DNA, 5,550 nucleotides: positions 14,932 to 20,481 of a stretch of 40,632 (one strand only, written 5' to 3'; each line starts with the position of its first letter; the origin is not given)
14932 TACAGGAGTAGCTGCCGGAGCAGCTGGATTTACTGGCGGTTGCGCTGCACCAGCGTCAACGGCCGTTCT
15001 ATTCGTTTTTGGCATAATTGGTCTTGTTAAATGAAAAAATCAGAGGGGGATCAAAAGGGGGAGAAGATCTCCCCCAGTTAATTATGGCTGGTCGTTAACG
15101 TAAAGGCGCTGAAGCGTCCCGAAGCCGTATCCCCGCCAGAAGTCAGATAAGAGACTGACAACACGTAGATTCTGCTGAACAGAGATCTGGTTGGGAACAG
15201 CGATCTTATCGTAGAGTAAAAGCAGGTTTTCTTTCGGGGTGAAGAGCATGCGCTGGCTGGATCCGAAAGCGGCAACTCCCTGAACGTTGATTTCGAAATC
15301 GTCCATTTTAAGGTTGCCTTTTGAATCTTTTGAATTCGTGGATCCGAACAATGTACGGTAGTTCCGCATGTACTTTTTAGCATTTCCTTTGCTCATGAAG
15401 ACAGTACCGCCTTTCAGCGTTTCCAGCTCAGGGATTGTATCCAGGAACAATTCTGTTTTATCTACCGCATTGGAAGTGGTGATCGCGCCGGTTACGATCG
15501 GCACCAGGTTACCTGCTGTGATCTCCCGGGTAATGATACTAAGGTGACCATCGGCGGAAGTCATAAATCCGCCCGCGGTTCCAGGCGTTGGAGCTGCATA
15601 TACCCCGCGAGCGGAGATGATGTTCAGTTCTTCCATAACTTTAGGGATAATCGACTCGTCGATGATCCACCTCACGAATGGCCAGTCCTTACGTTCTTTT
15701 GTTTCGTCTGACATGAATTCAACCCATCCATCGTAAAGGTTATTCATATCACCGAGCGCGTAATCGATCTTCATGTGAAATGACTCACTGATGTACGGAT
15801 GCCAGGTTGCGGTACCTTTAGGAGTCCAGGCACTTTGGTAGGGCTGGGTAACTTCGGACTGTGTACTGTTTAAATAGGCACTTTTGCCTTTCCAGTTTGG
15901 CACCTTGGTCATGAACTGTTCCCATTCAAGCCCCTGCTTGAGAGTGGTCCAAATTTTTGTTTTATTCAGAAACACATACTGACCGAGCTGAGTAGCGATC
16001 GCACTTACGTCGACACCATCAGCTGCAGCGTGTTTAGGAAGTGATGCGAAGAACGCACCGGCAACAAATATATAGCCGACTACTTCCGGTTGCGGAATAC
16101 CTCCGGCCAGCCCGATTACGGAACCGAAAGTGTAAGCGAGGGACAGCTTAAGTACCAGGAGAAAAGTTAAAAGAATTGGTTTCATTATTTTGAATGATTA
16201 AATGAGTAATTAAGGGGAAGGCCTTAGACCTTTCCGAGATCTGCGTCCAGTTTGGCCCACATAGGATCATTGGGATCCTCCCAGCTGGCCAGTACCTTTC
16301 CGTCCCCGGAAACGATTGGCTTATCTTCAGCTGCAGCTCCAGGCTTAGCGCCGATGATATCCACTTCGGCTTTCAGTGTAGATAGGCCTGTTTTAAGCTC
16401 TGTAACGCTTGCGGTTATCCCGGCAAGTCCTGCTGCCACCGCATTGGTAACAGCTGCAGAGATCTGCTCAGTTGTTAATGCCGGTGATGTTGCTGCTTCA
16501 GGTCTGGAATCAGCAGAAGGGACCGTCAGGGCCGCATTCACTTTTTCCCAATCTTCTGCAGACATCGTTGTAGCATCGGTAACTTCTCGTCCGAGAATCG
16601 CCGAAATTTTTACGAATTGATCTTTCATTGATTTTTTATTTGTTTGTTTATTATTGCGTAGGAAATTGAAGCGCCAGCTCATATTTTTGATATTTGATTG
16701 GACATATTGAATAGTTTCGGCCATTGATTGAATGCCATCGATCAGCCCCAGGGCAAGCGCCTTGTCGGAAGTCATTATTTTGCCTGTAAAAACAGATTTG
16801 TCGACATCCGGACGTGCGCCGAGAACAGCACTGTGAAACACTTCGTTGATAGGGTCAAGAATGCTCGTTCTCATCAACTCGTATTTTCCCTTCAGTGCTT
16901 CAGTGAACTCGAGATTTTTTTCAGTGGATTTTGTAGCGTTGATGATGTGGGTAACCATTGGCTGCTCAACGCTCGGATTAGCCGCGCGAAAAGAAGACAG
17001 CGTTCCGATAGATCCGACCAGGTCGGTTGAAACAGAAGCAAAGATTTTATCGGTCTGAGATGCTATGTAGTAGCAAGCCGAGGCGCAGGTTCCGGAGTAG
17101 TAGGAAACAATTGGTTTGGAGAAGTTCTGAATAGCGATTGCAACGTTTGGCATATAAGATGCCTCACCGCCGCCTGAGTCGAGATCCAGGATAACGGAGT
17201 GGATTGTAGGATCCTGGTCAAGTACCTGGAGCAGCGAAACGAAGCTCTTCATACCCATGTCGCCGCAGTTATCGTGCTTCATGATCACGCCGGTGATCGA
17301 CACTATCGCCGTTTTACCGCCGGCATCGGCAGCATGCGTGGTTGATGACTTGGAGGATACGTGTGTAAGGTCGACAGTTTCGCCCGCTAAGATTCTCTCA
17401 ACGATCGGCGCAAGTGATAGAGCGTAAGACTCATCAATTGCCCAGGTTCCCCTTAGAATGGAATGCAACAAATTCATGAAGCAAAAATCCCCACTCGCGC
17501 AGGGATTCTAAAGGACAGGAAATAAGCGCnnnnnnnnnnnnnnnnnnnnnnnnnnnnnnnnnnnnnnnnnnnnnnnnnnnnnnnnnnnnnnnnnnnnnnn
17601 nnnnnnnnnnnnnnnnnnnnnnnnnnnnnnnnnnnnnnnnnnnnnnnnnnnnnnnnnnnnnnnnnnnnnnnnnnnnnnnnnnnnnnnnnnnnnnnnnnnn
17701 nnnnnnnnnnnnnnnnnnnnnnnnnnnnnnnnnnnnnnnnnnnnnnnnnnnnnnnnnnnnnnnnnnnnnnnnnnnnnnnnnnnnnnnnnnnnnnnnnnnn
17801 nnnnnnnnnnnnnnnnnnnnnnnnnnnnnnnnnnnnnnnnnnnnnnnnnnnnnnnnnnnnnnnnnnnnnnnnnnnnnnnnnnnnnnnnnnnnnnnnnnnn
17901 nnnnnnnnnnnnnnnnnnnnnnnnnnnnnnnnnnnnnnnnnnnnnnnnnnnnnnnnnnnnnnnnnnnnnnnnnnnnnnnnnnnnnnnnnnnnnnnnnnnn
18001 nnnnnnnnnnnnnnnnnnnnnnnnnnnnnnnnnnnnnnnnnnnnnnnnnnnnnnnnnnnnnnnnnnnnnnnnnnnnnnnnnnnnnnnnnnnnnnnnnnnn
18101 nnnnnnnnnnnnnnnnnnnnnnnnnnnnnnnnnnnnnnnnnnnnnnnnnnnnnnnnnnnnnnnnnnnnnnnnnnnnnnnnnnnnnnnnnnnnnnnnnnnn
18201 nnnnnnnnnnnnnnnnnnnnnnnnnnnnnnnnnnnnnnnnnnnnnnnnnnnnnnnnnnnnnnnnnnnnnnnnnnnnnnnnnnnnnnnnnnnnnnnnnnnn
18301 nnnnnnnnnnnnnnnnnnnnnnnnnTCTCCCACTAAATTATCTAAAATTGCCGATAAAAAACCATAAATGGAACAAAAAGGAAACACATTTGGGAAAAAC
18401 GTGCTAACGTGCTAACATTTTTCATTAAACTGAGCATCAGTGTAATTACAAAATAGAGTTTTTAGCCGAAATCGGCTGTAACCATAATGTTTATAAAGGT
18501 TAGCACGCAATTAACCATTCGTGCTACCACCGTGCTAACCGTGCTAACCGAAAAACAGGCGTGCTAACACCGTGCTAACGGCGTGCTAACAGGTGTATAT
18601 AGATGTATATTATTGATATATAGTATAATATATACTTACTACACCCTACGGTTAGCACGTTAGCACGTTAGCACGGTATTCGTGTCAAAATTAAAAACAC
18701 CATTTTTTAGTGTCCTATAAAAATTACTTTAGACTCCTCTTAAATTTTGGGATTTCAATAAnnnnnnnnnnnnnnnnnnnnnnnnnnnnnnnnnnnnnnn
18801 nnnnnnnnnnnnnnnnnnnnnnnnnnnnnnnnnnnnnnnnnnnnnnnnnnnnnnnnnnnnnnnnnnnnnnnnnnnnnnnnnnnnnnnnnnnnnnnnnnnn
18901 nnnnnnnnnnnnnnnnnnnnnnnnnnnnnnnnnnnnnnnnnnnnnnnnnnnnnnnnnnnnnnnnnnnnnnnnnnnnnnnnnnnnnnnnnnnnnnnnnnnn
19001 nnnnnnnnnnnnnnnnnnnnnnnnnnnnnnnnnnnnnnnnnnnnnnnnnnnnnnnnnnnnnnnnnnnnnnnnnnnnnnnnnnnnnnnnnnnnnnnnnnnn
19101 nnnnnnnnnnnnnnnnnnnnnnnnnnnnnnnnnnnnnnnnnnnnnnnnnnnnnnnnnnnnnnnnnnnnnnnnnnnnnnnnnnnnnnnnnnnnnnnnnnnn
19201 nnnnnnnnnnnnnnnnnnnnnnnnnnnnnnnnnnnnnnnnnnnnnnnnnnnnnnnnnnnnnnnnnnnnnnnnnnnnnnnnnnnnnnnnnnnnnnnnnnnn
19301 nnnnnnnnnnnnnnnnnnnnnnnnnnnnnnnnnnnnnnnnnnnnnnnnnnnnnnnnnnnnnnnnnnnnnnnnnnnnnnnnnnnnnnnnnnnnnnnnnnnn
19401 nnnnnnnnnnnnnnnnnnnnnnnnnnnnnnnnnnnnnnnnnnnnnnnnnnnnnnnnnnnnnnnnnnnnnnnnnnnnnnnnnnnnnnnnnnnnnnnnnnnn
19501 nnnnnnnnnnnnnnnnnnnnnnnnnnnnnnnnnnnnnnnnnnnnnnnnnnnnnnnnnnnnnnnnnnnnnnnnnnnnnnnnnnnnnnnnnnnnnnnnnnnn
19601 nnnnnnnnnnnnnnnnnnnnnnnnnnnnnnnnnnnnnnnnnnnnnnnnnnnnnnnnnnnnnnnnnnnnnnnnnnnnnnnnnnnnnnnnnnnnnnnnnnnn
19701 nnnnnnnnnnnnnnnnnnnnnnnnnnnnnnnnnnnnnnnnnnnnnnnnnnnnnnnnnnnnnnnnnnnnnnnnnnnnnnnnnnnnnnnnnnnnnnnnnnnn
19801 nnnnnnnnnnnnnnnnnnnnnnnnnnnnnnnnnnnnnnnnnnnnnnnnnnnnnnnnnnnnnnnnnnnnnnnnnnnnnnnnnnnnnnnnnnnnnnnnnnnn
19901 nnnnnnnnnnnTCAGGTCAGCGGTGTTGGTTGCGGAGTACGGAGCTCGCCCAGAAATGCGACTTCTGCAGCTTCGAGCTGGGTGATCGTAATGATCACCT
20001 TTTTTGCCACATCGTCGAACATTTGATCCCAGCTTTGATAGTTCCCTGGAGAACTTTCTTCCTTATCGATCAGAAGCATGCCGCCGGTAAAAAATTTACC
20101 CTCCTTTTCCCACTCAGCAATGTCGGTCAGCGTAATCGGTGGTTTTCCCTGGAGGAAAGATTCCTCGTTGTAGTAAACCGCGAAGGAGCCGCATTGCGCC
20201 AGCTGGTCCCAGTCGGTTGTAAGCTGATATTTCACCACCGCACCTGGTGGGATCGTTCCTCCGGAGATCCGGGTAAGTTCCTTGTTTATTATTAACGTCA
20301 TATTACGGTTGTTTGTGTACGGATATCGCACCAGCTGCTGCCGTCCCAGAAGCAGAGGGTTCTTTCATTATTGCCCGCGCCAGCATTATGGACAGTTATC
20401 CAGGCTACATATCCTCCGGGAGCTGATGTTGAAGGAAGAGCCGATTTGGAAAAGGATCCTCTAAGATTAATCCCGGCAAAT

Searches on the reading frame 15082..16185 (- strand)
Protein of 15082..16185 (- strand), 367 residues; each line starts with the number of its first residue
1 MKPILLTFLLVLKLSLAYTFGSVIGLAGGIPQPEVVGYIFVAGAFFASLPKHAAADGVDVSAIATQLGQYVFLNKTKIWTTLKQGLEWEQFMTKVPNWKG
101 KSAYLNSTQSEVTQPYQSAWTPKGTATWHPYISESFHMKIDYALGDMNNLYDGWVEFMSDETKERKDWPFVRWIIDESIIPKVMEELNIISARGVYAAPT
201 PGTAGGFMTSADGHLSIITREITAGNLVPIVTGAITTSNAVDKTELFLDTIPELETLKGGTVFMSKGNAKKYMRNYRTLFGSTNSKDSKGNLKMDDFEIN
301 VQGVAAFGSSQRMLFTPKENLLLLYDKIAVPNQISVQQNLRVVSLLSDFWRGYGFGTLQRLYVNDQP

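Call 8: search_protein_families(library=pfam, proteins=[window:15082-16185:-], max_evalue=0.01)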
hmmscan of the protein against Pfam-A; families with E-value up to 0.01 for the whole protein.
window:15082-16185:- (367 aa): 0 families

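Call 21: search_protein_families(library=phrogs, proteins=[window:15082-16185:-], max_evalue=0.01)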
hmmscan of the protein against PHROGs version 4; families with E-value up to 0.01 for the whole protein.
window:15082-16185:- (367 aa): 0 families

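Call 27: find_related_loci(query=A1, collection=genome_contigs, flank=10000)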
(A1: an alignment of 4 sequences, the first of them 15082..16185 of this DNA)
Query A1 (367 aa) in genome_contigs; peptide patterns used: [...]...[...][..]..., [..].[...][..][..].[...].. (x = any residue, [..] = any of these).
71 stretches matched a pattern; 2 encode a relative of the query (tblastn E <= 1e-3); 2 distinct loci.
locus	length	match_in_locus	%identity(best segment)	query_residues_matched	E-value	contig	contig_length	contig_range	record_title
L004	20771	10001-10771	32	111-366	9e-40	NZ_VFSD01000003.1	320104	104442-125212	Pontibacter beigongshangensis strain T6-1 3, whole genome shotgun sequence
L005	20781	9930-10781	32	74-355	4e-38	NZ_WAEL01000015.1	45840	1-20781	Fibrivirga algicola strain JA-25 15, whole genome shotgun sequence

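Call 28: find_related_loci(query=A1, collection=viral_contigs, flank=10000)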
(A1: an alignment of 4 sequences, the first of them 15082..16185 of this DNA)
Query A1 (367 aa) in viral_contigs; peptide patterns used: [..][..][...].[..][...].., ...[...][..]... (x = any residue, [..] = any of these).
88 stretches matched a pattern; 2 encode a relative of the query (tblastn E <= 1e-3); 2 distinct loci.
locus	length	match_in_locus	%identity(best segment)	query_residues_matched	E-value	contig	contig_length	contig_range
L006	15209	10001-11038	38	21-366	2e-75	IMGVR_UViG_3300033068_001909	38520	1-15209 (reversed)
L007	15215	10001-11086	39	7-367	1e-76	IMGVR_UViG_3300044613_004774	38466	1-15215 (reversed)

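Call 33: find_related_loci(query=A1, collection=metagenome_contigs, flank=10000)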
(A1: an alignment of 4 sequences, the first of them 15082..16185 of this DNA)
Query A1 (367 aa) in metagenome_contigs; peptide patterns used: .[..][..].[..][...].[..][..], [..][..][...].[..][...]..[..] (x = any residue, [..] = any of these).
354 stretches matched a pattern; 1 encode a relative of the query (tblastn E <= 1e-3); 1 distinct loci.
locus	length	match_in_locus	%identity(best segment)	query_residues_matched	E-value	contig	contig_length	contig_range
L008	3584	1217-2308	37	6-366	2e-64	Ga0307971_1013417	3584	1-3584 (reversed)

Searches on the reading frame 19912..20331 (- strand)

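Call 20: search_protein_families(library=pfam, proteins=[window:19912-20331:-], max_evalue=0.1)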
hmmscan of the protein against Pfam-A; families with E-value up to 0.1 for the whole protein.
window:19912-20331:- (139 aa): 1 family
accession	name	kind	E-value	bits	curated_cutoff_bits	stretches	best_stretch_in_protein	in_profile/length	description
PF22479.2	Pam3_gp18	-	0.028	15.3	24.2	1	33-99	22-85/101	Cyanophage baseplate Pam3 plug gp18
